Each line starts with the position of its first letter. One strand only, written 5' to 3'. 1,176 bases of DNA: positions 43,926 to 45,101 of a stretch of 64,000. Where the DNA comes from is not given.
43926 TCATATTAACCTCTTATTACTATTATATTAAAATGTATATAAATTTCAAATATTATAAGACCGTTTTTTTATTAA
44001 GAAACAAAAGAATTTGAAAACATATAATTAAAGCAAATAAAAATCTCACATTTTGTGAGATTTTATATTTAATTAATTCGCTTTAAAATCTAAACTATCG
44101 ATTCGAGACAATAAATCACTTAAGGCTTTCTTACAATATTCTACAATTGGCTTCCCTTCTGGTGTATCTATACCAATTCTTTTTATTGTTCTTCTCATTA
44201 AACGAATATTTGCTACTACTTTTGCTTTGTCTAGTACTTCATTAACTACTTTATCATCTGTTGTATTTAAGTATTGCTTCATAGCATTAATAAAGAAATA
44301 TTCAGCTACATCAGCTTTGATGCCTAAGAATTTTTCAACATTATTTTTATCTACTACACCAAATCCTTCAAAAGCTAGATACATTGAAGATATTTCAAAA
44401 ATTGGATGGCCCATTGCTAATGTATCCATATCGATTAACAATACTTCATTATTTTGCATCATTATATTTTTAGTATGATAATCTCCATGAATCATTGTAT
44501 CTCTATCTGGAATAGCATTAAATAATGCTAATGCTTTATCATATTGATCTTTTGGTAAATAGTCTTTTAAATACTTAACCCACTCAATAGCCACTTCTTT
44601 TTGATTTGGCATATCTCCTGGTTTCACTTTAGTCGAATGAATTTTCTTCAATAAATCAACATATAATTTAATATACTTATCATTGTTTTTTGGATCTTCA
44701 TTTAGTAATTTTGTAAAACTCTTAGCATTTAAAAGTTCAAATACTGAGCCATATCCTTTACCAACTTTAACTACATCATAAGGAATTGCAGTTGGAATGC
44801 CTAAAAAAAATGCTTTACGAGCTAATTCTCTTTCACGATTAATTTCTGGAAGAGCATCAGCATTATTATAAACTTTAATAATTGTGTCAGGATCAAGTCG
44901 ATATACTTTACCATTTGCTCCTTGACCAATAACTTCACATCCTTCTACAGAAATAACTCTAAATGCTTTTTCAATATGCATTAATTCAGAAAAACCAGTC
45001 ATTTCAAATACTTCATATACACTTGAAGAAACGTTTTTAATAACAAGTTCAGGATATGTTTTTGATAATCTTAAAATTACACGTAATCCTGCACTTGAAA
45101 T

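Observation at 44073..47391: Sigma-factor-less partner-switching operon ending in a STAS domain fused to an APH-type kinase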

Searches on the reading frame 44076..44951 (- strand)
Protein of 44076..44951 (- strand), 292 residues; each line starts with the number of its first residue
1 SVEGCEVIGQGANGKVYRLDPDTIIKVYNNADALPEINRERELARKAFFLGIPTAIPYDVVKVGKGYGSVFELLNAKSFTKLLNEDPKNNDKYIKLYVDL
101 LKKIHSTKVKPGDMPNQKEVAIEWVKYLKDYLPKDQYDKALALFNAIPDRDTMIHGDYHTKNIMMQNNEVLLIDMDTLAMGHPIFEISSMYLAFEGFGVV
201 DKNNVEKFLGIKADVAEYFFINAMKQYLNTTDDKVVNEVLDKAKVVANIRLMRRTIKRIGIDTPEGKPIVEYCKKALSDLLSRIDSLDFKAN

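Call 54: search_protein_representatives(protein=window:44076-44951:-)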
Query: 292 residues. Proteins with E-value up to 0.001 (for the whole library): 2656; up to 1e-10: 1293; up to 1e-30: 507. The best 150 are listed.
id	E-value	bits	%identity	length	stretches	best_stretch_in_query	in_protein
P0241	1.4e-106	372.2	61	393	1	1-289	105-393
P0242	1.3e-99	349.4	57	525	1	1-287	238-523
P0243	5.9e-86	304.6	52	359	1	1-262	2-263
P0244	1.0e-83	297.3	46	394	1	1-289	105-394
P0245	8.1e-82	291.0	46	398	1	1-289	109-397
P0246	1.4e-81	290.3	48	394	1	1-288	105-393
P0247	1.7e-81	290.0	47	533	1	1-291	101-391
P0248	8.5e-81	287.7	48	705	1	1-282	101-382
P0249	8.9e-79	281.1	65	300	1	1-197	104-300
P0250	1.1e-73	264.4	47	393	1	2-288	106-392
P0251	2.3e-72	260.0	43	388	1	1-288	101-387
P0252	6.8e-72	258.5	47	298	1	1-289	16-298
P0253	2.2e-70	253.5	46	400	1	1-287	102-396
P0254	5.1e-70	252.3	44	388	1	1-288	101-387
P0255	1.6e-68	247.5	40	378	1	1-280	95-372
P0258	1.3e-67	244.4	41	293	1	1-289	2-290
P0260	2.4e-66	240.3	42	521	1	1-292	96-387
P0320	3.0e-56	207.2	35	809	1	2-290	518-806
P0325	5.0e-56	206.4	35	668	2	1-254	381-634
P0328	9.3e-56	205.5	36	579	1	1-289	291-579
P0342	1.5e-53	198.3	39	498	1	1-257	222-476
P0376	5.7e-50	186.6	36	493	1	1-288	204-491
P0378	7.1e-50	186.2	36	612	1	1-287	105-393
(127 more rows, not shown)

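Call 55: search_protein_families(library=pfam, proteins=[P0242, P0247, P0248, P0260, P0320, P0325, P0328, P0342, P0376, P0378], max_evalue=0.001)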
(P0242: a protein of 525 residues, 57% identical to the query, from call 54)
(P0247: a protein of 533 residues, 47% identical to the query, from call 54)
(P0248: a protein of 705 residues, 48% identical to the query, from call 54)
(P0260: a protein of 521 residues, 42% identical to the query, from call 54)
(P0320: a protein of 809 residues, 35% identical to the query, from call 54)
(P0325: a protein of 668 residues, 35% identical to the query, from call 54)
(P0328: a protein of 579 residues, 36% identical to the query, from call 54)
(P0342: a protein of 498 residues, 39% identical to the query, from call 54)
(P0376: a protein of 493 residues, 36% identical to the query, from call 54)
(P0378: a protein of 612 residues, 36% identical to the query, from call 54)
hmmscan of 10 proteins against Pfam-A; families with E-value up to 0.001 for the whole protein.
P0242 (525 aa): 4 families
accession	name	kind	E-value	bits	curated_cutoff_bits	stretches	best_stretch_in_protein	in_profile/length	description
PF13581.12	HATPase_c_2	-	5.8e-16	59.1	27.4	1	12-130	7-127/127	Histidine kinase-like ATPase domain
PF01740.26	STAS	-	1.7e-15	57.1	22.6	1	145-232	10-101/106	STAS domain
PF01636.29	APH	-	5.4e-10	39.9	23.2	1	244-431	4-214/239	Phosphotransferase enzyme family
PF13466.11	STAS_2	-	0.00011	22.7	29.2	1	150-224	3-79/80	STAS domain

P0247 (533 aa): 5 families
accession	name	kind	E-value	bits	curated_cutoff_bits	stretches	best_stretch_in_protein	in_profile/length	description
PF13581.12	HATPase_c_2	-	4.9e-20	72.3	27.4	1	405-531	2-127/127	Histidine kinase-like ATPase domain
PF01636.29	APH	-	1.8e-17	64.3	23.2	1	106-309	3-226/239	Phosphotransferase enzyme family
PF01740.26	STAS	-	8.7e-13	48.4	22.6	1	2-95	4-101/106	STAS domain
PF13466.11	STAS_2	-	9.1e-05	23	29.2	1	13-86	3-78/80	STAS domain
PF25802.1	WWC1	-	0.0003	21.2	27.8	1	359-423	2-67/135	WWC1-like, helical hairpin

P0248 (705 aa): 4 families
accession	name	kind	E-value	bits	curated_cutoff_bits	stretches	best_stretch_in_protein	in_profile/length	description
PF01636.29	APH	-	5.5e-14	52.9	23.2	1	106-291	3-210/239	Phosphotransferase enzyme family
PF01740.26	STAS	-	8.8e-14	51.6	22.6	1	2-95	4-101/106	STAS domain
PF02811.25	PHP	-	3e-07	31.3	26.4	1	425-497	1-76/164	PHP domain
PF13466.11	STAS_2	-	1.3e-05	25.7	29.2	1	11-86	1-78/80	STAS domain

P0260 (521 aa): 4 families
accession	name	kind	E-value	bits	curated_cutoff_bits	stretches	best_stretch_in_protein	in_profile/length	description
PF13581.12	HATPase_c_2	-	8.6e-20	71.5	27.4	1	392-513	2-127/127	Histidine kinase-like ATPase domain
PF01636.29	APH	-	4.8e-17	62.9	23.2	1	107-308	10-233/239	Phosphotransferase enzyme family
PF01740.26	STAS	-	1.1e-12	48.1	22.6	1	8-94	13-105/106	STAS domain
PF13466.11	STAS_2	-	6e-11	42.8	29.2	1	8-82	1-79/80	STAS domain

P0320 (809 aa): 4 families
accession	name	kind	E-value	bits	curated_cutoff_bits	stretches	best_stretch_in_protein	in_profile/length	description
PF00999.27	Na_H_Exchanger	-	4.8e-45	154.5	26.2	1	25-407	3-373/375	Sodium/hydrogen exchanger, transmembrane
PF01636.29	APH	-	6.4e-13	49.5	23.2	1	525-725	6-229/239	Phosphotransferase enzyme family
PF01740.26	STAS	-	1.9e-12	47.3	22.6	1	429-512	15-102/106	STAS domain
PF13466.11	STAS_2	-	1.8e-11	44.5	29.2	1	429-503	3-79/80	STAS domain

P0325 (668 aa): 7 families
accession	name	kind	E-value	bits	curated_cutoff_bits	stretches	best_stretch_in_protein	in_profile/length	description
PF24391.1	HD-CE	-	1.2e-37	130.5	27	1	39-243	1-236/263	HD-CE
PF01636.29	APH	-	8.6e-15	55.6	23.2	1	387-574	4-212/239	Phosphotransferase enzyme family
PF01740.26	STAS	-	5.4e-07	29.8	22.6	1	290-377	13-103/106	STAS domain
PF02958.26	EcKL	-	1.4e-06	28.3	22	1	510-572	193-262/294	Ecdysteroid kinase-like family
PF19974.5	TCAD9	-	6e-06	26.1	40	1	510-572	293-339/429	Ternary complex associated domain 9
PF04655.20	APH_6_hur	-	0.00019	21.3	27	1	521-595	150-225/252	Aminoglycoside/hydroxyurea antibiotic resistance kinase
PF13466.11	STAS_2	-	0.00073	20.1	29.2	0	293-367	4-79/80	STAS domain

P0328 (579 aa): 4 families
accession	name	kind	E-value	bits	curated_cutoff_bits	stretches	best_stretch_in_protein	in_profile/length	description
PF13328.12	HD_4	-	2e-22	80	27.2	1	7-135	1-132/156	HD domain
PF01636.29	APH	-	2.3e-13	50.9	23.2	1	295-489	2-219/239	Phosphotransferase enzyme family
PF01966.28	HD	-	5.9e-07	30.2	22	1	28-126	2-115/116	HD domain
PF19974.5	TCAD9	-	0.00055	19.7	40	0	442-482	298-339/429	Ternary complex associated domain 9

P0342 (498 aa): 4 families
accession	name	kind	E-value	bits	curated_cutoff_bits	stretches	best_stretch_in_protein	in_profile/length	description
PF01636.29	APH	-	8.2e-18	65.5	23.2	1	226-414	2-212/239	Phosphotransferase enzyme family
PF01633.27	Choline_kinase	-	7.4e-07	29.2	29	1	317-413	119-205/300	Choline/ethanolamine kinase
PF04655.20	APH_6_hur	-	8.5e-05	22.5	27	1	363-413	151-200/252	Aminoglycoside/hydroxyurea antibiotic resistance kinase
PF02958.26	EcKL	-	0.00067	19.5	22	0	314-417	159-266/294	Ecdysteroid kinase-like family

P0376 (493 aa): 3 families
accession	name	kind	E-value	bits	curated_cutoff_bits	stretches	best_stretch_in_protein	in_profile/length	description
PF13328.12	HD_4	-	4.8e-18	65.8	27.2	1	8-137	1-133/156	HD domain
PF01636.29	APH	-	2e-14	54.4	23.2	1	213-399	7-215/239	Phosphotransferase enzyme family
PF01966.28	HD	-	2.8e-05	24.8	22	1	31-126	4-114/116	HD domain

P0378 (612 aa): 5 families
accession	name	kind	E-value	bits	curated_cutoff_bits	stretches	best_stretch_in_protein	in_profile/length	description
PF01743.26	PolyA_pol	-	1.9e-19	70.7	23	2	498-538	86-126/126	Poly A polymerase head domain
PF01636.29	APH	-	7e-12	46.1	23.2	1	110-297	3-210/239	Phosphotransferase enzyme family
PF01740.26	STAS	-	1e-10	41.7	22.6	1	6-102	7-104/106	STAS domain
PF13466.11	STAS_2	-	8e-10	39.2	29.2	1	12-91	1-79/80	STAS domain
PF19974.5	TCAD9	-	4.4e-05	23.3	40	1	232-299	270-340/429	Ternary complex associated domain 9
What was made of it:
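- One distant relative gives weak Choline_kinase and EcKL Pfam hits (call 55).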

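Call 64: find_encoding_contigs(protein=P0258, flank=6000, max_places=3)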
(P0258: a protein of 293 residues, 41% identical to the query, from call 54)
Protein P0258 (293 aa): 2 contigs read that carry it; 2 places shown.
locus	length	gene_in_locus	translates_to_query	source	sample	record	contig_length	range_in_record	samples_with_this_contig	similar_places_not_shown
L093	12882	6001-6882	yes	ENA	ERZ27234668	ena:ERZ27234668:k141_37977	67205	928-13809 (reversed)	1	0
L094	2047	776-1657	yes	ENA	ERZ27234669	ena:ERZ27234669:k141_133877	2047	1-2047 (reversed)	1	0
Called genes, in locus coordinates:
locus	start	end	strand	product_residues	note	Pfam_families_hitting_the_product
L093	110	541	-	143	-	PF01741:MscL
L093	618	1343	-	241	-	PF00005:ABC_tran, PF13304:AAA_21 (faint)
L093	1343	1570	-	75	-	PF12399:BCA_ABC_TP_C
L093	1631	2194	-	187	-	PF00005:ABC_tran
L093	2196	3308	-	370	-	PF02653:BPD_transp_2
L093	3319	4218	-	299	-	PF02653:BPD_transp_2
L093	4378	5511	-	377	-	PF13433:Peripla_BP_5 (weak), PF13458:Peripla_BP_6, PF01094:ANF_receptor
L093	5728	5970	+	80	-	PF01740:STAS, PF13466:STAS_2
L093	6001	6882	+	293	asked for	PF01636:APH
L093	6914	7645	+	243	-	PF01643:Acyl-ACP_TE, PF20791:Acyl-ACP_TE_C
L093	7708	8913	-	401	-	PF00871:Acetate_kinase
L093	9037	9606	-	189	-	PF06130:PTAC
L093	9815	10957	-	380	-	PF08823:PG_binding_2 (faint), PF01471:PG_binding_1, PF03734:YkuD, PF01471:PG_binding_1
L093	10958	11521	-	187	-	PF08823:PG_binding_2 (weak), PF01471:PG_binding_1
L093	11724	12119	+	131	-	-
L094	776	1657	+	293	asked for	PF01636:APH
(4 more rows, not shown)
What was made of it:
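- A split form with an 80-aa STAS gene 30 nt upstream of the kinase also exists (call 64).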

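Call 65: find_encoding_contigs(protein=P0376, flank=6000, max_places=3)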
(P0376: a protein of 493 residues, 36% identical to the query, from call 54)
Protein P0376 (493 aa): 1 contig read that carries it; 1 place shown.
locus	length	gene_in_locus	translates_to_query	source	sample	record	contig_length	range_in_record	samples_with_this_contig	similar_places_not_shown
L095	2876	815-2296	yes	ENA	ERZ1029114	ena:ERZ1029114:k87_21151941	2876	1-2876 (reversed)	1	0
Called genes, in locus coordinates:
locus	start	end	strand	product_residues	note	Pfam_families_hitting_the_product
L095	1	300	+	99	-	?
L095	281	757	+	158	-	PF01243:PNPOx_N, PF12900:Pyridox_ox_2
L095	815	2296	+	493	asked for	PF13328:HD_4, PF01636:APH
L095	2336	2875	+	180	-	?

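Call 69: search_protein_families(library=ncbifam, proteins=[P0378, P0248], max_evalue=0.001)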
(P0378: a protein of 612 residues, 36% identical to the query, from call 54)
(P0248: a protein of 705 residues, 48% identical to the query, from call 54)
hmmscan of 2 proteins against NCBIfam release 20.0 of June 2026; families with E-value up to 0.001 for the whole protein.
P0378 (612 aa): 13 families
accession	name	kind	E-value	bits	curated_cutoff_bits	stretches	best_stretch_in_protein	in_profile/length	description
TIGR01942.1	pcnB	subfamily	8.3e-32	110.5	305.65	2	497-603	114-223/425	polynucleotide adenylyltransferase PcnB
TIGR02172.1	Fb_sc_TIGR02172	paralog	2.2e-24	86.5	228.2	1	107-333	4-226/226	TIGR02172 family protein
NF008634.1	PRK11623.1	equivalog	3.5e-21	75.3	702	2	497-601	156-263/469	polynucleotide adenylyltransferase PcnB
NF009814.0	PRK13299.1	equivalog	3.5e-19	69.1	290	2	498-597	104-205/396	CCA tRNA nucleotidyltransferase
TIGR02692.1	tRNA_CCA_actino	equivalog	6.2e-18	64.7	438.8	2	496-581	112-203/466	CCA tRNA nucleotidyltransferase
TIGR00377.1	ant_ant_sig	superfamily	8e-14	51.4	53.45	1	5-100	9-105/108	anti-sigma factor antagonist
NF008137.0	PRK10885.1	equivalog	1.2e-12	47.4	451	1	498-569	83-156/409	multifunctional CCA addition/repair protein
NF009813.0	PRK13298.1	equivalog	5.4e-11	42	606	1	492-568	77-155/417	tRNA CCA-pyrophosphorylase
NF009811.0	PRK13296.1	equivalog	3.6e-10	39.3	469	1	488-561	73-145/360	CCA tRNA nucleotidyltransferase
TIGR02886.1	spore_II_AA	equivalog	5.7e-10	39.1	114.75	1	5-102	5-103/106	anti-sigma F factor antagonist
NF041569.1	A-tRNAntase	equivalog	8.6e-08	30.9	1440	1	497-567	565-639/880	A-adding tRNA nucleotidyltransferase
NF009812.0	PRK13297.1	equivalog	2.5e-05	23.6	624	0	499-569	95-165/364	tRNA CCA-pyrophosphorylase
TIGR02906.1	spore_CotS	subfamily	0.00019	20.5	172.7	1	217-297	151-228/314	CotS family spore coat protein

P0248 (705 aa): 12 families
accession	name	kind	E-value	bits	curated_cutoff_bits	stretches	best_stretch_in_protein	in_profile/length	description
NF041577.1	nside_bi_sphtase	equivalog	1.9e-33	115.8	400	1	423-681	3-261/276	3',5'-nucleoside bisphosphate phosphatase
TIGR02172.1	Fb_sc_TIGR02172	paralog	2.4e-32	112.6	228.2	1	102-327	3-226/226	TIGR02172 family protein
NF047791.1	RNaseRnm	equivalog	2.7e-29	102.3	375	1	424-681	3-260/275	RNase RNM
NF041661.1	Cycl_ph_dihydrol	equivalog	1.4e-23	83.6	500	2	425-512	1-90/259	phosphoribosyl 1,2-cyclic phosphate 1,2-diphosphodiesterase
TIGR00377.1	ant_ant_sig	superfamily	1.2e-13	50.8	53.45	1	3-95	8-104/108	anti-sigma factor antagonist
NF038032.1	CehA_McbA_metalo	domain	2.2e-10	40.5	80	1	424-503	5-81/315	CehA/McbA family metallohydrolase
TIGR02886.1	spore_II_AA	equivalog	5.3e-08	32.8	114.75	1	3-95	4-100/106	anti-sigma F factor antagonist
NF045780.1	TrlF_fam_ATP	equivalog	2.1e-07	30.1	350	1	422-509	6-104/944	TrlF family AAA-like ATPase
NF006702.0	PRK09248.1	domain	0.0003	20.4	264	0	424-460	5-42/246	PHP domain-containing protein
NF006375.0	PRK08609.1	equivalog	0.00048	18.8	426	1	423-460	336-373/571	DNA polymerase/3'-5' exonuclease PolX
TIGR02906.1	spore_CotS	subfamily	0.00067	18.7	172.7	0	242-301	179-239/314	CotS family spore coat protein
NF004981.0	PRK06361.1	equivalog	0.0009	18.7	117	0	424-467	2-46/217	histidinol phosphate phosphatase domain-containing protein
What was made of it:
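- The PHP fusion is closest to 3',5'-nucleoside bisphosphate phosphatase and the nucleotidyltransferase fusion to PcnB/CCA enzymes (call 69). Its partner domains (HD_4, PHP, nucleotidyltransferase) point to nucleotide chemistry (calls 55, 69).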

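Call 72: find_homologous_proteins(query=P0328, max_evalue=1e-20)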
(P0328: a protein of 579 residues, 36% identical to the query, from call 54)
Query P0328 (579 aa): 505 proteins with E <= 1e-20 among 8000 candidates; the best 120 are listed.
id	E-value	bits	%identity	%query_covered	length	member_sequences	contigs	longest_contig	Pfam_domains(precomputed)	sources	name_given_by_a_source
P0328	0.0e+0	1318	100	100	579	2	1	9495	PF13328.13,PF01966.29,PF01636.30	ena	-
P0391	1.2e-140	488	47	51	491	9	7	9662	PF13328.13,PF01966.29,PF01636.30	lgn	-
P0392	1.1e-137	478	48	51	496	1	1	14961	PF13328.13,PF01966.29,PF01636.30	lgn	-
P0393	2.3e-137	477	47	51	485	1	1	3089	PF13328.13,PF01966.29,PF01636.30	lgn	-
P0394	3.4e-137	477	48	51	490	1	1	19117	PF13328.13,PF01966.29,PF01636.30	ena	-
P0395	5.2e-137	476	45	52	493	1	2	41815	PF13328.13,PF01966.29,PF01636.30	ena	-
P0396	5.6e-137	476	44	54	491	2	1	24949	PF13328.13,PF01966.29,PF01636.30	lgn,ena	-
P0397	2.6e-135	471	44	51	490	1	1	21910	PF13328.13,PF01636.30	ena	-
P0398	2.3e-134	467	46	52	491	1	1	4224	PF13328.13,PF01966.29,PF01636.30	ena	-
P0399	1.7e-133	465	40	100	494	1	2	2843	PF13328.13,PF01966.29,PF01636.30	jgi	-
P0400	4.7e-133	463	45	51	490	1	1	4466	PF13328.13,PF01966.29,PF01636.30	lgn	-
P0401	4.9e-132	460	39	100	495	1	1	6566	PF13328.13,PF01966.29,PF01636.30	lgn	-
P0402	2.1e-131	458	44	51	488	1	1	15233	PF13328.13,PF01966.29,PF01636.30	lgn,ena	-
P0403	2.4e-131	457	42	51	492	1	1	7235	PF13328.13,PF01966.29,PF01636.30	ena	-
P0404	2.8e-131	457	39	51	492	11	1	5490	PF13328.13,PF01966.29,PF01636.30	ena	-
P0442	2.4e-127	444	41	51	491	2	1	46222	PF13328.13,PF01966.29,PF01636.30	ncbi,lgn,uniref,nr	ncbi:HD domain-containing protein [Treponema sp. C6A8]|uniref:HD domain-containing protein n=1 Tax=T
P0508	9.7e-124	432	40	45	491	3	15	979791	PF13328.13,PF01966.29,PF01636.30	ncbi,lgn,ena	-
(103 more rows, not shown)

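Call 73: find_encoding_contigs(protein=P0508, flank=6000, max_places=3)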
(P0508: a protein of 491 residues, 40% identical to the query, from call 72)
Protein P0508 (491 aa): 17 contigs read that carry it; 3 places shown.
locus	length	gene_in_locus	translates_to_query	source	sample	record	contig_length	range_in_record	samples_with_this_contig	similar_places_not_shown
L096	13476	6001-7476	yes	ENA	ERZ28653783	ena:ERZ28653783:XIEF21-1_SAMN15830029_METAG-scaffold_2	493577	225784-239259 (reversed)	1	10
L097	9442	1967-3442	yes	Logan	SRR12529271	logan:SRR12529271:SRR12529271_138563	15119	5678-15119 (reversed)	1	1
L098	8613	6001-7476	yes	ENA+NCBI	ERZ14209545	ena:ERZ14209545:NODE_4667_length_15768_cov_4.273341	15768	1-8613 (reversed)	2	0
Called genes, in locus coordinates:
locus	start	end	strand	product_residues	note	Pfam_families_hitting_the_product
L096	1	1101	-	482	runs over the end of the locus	PF00768:Peptidase_S11, PF07943:PBP5_C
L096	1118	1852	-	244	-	PF26351:DUF8091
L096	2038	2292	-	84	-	-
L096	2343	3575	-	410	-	PF00639:Rotamase, PF13616:Rotamase_3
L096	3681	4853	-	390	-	PF00438:S-AdoMet_synt_N, PF02772:S-AdoMet_synt_M, PF02773:S-AdoMet_synt_C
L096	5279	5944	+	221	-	-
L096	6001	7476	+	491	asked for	PF13328:HD_4, PF01966:HD (weak), PF01636:APH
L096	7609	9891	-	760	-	PF09826:Beta_propel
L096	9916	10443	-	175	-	PF07638:Sigma70_ECF (faint), PF04542:Sigma70_r2, PF08281:Sigma70_r4_2, PF00196:GerE (weak), PF04545:Sigma70_r4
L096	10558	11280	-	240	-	PF19567:CpsB_CapC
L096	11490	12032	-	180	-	PF00581:Rhodanese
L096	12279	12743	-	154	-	-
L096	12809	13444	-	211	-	PF13483:Lactamase_B_3, PF12706:Lactamase_B_2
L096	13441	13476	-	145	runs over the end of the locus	PF00583:Acetyltransf_1, PF13673:Acetyltransf_10, PF13508:Acetyltransf_7, PF08445:FR47 (weak)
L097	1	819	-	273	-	?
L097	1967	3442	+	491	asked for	PF13328:HD_4, PF01966:HD (weak), PF01636:APH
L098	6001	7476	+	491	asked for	PF13328:HD_4, PF01966:HD (weak), PF01636:APH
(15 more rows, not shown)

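Call 74: find_encoding_contigs(protein=P0442, flank=6000, max_places=2)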
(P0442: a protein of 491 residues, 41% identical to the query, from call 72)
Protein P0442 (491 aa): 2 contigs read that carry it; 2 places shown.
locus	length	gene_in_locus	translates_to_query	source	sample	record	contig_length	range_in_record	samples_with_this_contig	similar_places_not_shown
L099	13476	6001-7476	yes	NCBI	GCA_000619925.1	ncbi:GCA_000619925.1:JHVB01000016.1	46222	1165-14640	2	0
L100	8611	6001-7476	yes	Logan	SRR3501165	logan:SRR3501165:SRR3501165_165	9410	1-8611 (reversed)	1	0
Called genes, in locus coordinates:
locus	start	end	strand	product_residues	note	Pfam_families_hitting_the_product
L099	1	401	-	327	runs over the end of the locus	PF08239:SH3_3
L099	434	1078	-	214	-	-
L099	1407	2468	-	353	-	PF13303:PTS_EIIC_2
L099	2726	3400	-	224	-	PF00149:Metallophos (faint), PF12850:Metallophos_2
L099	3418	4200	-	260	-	-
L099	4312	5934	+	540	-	PF02690:Na_Pi_cotrans, PF01895:PhoU (faint)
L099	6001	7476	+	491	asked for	PF13328:HD_4, PF01966:HD (weak), PF01636:APH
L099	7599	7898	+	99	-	PF01740:STAS, PF13466:STAS_2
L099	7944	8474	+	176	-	-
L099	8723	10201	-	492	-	PF02826:2-Hacid_dh_C (weak), PF07991:KARI_N, PF01450:KARI_C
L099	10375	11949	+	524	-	PF18663:Pallilysin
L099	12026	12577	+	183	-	PF01386:Ribosomal_L25p, PF14693:Ribosomal_TL5_C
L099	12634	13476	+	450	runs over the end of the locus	PF01171:ATP_bind_3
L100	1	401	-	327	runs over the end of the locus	PF08239:SH3_3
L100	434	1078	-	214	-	-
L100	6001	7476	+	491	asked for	PF13328:HD_4, PF01966:HD (weak), PF01636:APH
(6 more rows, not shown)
